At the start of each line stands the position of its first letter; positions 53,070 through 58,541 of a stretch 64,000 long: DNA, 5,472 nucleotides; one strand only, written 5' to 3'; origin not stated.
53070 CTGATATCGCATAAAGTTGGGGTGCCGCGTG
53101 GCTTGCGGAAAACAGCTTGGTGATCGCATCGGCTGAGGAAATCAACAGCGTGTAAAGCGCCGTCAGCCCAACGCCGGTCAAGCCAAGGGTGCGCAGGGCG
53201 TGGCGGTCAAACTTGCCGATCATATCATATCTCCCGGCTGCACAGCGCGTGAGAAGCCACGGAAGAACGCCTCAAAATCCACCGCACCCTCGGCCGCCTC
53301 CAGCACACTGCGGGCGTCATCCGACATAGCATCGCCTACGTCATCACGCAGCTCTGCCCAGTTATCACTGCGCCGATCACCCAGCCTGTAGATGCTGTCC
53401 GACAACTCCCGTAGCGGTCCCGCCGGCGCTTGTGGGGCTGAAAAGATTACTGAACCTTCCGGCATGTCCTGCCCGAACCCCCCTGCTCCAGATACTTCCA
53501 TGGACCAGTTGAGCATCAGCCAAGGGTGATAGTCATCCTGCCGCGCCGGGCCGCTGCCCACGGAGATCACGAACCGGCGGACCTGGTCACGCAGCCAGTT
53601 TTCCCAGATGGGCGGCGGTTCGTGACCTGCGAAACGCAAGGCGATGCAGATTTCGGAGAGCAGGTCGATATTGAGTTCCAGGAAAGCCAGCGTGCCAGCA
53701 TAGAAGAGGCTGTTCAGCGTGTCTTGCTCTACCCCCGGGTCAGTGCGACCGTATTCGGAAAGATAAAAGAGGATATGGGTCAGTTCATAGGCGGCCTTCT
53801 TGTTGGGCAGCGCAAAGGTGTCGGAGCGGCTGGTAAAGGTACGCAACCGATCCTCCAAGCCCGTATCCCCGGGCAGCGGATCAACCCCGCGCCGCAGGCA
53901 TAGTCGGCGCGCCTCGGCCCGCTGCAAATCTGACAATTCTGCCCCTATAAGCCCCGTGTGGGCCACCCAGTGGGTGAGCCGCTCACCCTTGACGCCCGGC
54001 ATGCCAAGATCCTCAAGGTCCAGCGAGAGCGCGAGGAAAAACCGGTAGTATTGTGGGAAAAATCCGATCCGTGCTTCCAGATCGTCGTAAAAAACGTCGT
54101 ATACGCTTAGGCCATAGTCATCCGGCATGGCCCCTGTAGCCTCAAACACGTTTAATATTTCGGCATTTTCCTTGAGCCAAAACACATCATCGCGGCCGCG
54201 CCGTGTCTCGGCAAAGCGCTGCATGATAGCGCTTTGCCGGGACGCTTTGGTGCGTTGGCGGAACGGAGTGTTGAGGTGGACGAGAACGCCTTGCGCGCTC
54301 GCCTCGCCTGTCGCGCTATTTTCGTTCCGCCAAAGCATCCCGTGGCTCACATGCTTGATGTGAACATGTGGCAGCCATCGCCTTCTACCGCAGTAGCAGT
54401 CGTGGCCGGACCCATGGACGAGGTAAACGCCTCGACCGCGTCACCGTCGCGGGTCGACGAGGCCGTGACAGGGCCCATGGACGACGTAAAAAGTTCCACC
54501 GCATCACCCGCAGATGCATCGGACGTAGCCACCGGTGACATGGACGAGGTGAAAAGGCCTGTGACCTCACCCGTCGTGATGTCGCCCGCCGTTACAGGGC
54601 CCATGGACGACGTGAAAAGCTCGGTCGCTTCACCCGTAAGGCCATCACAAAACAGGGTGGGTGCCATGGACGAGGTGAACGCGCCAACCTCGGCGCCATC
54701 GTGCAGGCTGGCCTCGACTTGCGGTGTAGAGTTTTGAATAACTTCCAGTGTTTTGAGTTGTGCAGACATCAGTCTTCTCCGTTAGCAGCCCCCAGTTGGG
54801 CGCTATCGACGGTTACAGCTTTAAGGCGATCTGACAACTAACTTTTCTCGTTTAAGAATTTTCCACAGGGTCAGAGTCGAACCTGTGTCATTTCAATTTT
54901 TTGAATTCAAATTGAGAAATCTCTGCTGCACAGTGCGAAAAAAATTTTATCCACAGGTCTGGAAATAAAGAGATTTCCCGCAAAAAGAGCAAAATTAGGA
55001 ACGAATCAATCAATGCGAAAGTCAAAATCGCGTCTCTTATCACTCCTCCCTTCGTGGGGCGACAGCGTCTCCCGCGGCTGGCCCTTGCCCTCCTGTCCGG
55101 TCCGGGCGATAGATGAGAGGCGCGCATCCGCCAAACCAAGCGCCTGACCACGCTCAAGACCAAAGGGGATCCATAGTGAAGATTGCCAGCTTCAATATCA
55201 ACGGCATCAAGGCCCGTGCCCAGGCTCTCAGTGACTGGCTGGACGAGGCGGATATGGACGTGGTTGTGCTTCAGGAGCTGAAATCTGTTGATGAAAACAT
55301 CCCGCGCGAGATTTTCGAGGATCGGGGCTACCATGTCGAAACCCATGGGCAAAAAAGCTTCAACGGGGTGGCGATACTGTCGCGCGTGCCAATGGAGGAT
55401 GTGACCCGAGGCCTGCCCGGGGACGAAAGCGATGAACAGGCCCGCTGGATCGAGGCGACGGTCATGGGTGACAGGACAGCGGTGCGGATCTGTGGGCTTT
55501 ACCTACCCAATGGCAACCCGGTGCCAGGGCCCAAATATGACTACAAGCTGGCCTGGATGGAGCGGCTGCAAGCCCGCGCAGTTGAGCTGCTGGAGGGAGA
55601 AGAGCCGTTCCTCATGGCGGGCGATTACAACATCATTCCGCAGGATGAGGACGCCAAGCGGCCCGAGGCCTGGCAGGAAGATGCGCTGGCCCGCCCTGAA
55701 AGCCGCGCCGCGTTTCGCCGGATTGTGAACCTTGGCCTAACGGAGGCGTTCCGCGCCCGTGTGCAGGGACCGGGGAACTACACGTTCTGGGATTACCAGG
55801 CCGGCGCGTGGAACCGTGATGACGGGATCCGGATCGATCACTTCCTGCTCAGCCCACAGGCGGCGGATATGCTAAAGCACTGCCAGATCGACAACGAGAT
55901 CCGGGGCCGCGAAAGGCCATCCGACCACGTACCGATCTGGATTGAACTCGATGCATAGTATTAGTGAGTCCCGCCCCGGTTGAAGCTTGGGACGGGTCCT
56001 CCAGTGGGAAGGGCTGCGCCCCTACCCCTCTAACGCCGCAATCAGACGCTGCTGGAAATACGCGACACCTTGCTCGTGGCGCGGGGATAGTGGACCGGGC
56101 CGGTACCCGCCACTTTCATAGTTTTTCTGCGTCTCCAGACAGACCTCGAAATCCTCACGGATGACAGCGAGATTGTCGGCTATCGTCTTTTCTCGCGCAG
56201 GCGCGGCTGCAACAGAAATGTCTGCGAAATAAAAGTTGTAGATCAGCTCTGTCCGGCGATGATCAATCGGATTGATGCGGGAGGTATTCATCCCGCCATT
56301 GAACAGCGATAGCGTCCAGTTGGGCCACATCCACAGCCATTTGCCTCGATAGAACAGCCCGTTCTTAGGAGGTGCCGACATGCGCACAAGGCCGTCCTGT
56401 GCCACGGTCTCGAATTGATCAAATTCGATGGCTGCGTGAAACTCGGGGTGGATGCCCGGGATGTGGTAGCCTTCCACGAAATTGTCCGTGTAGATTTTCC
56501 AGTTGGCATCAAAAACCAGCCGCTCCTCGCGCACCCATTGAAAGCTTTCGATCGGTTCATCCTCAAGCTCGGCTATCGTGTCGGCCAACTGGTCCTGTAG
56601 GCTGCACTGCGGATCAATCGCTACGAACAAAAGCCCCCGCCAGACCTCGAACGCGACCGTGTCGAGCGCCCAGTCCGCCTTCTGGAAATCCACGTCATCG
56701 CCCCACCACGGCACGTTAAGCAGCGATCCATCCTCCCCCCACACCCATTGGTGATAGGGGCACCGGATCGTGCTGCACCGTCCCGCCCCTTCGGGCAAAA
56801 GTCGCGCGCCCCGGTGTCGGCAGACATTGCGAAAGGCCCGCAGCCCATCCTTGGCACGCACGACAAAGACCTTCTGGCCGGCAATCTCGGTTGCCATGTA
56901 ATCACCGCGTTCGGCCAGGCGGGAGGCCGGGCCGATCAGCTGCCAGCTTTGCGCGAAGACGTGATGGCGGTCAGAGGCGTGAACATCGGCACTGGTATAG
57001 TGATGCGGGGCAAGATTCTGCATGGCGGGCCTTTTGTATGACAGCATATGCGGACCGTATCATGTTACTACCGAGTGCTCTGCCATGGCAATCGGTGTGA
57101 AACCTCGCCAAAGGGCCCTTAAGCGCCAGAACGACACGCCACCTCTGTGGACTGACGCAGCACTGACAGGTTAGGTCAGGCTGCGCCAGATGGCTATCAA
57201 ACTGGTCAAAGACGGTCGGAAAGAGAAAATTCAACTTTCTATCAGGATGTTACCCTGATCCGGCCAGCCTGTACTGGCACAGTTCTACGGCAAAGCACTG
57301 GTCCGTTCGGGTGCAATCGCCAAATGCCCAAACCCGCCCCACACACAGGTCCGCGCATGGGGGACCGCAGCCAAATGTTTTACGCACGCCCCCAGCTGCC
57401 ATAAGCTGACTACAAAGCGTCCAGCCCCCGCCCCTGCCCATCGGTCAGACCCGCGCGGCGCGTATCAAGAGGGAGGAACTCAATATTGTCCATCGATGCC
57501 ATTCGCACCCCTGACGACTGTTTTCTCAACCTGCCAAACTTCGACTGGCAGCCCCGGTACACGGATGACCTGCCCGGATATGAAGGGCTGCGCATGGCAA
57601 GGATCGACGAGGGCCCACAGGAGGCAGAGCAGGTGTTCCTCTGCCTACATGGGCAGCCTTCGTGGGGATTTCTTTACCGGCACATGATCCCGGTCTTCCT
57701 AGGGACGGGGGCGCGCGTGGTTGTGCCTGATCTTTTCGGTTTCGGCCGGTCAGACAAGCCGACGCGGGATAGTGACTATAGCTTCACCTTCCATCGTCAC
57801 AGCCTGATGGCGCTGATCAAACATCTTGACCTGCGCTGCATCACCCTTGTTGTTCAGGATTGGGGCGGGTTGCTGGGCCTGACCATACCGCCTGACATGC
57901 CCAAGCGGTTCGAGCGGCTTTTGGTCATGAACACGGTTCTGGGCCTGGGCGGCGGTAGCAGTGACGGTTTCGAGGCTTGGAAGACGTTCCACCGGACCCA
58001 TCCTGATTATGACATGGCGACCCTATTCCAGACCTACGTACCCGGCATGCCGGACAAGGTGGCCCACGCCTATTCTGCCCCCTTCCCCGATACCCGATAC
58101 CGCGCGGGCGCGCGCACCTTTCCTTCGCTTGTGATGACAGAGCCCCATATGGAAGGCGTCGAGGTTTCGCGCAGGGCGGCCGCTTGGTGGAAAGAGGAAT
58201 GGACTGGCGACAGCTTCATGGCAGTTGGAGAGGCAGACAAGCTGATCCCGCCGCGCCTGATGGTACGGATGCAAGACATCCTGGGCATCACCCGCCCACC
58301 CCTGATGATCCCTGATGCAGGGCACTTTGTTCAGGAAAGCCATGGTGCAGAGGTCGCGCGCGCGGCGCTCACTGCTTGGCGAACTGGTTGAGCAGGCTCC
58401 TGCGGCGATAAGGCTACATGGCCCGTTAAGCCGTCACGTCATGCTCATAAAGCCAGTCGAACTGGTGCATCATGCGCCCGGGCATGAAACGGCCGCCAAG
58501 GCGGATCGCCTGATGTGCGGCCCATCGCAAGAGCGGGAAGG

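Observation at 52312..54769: Compact precursor / unknown enzyme / DMT exporter operon with 4-nt overlaps at both junctions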

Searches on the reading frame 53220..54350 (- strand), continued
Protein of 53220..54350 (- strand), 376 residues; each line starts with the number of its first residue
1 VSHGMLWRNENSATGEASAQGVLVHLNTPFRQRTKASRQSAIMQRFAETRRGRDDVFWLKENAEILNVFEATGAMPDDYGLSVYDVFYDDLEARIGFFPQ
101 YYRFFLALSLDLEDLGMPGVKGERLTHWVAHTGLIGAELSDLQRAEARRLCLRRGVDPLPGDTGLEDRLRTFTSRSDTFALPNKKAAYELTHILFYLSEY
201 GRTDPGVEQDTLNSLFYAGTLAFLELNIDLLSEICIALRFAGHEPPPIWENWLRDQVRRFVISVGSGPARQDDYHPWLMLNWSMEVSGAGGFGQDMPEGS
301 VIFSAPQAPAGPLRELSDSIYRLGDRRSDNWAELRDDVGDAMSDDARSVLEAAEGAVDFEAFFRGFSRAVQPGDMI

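Call 73: find_encoding_contigs(protein=P0123, flank=4000, max_places=1)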
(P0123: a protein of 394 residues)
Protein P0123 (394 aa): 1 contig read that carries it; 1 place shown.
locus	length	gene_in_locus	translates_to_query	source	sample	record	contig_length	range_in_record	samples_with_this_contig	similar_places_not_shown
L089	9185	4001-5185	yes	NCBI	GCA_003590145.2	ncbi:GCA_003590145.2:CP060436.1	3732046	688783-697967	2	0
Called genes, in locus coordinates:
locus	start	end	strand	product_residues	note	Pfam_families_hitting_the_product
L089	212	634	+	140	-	PF21157:DksA_N, PF01258:zf-dskA_traR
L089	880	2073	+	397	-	PF00070:Pyr_redox (faint), PF01266:DAO (weak), PF01494:FAD_binding_3, PF07992:Pyr_redox_2 (faint), PF13450:NAD_binding_8 (weak)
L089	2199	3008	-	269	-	PF03372:Exo_endo_phos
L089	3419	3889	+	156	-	-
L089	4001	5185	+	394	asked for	PF21843:DUF6902, PF21836:DUF6895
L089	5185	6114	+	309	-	PF00892:EamA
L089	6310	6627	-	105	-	PF01521:Fe-S_biosyn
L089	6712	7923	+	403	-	PF01966:HD, PF13286:HD_assoc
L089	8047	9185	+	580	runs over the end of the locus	PF03485:Arg_tRNA_synt_N, PF00750:tRNA-synt_1d, PF01406:tRNA-synt_1e (faint), PF05746:DALR_1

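Call 78: search_protein_families(library=padloc, proteins=[window:53220-54350:-], max_evalue=0.01)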
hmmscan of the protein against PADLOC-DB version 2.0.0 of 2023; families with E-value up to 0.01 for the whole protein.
window:53220-54350:- (376 aa): 0 families

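Call 79: search_protein_families(library=phrogs, proteins=[window:53220-54350:-], max_evalue=0.01)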
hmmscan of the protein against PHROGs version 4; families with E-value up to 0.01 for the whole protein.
window:53220-54350:- (376 aa): 0 families

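Call 81: search_protein_families(library=ncbifam, proteins=[L084:1987-3585:+], max_evalue=10)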
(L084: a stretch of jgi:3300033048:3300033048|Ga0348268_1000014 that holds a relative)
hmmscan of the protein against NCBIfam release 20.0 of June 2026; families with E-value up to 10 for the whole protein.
L084:1987-3585:+ (532 aa): 1 family
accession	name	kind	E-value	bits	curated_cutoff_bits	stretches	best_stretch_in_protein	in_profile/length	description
NF003503.0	PRK05170.2-1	equivalog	0.098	12.6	232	1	329-381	83-135/145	YcgN family cysteine cluster protein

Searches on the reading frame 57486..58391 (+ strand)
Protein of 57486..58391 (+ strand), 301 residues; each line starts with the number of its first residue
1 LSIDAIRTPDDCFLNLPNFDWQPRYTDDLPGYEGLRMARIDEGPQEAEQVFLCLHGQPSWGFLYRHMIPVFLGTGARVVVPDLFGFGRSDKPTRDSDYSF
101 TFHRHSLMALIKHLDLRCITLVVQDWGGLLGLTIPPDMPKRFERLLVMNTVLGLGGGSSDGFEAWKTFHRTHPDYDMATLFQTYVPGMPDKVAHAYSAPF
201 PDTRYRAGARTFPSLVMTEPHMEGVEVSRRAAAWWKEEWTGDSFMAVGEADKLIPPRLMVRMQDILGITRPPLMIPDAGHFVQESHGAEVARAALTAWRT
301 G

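Call 76: search_protein_families(library=pfam, proteins=[window:57486-58391:+], max_evalue=0.00001)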
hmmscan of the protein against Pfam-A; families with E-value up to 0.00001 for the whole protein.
window:57486-58391:+ (301 aa): 2 families
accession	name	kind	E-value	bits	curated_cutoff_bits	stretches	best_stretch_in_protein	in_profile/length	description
PF00561.26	Abhydrolase_1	-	5e-21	75.9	25.8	1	50-286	2-244/245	alpha/beta hydrolase fold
PF12697.13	Abhydrolase_6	-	7.4e-15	56.6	26.3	1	52-293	2-217/217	Alpha/beta hydrolase family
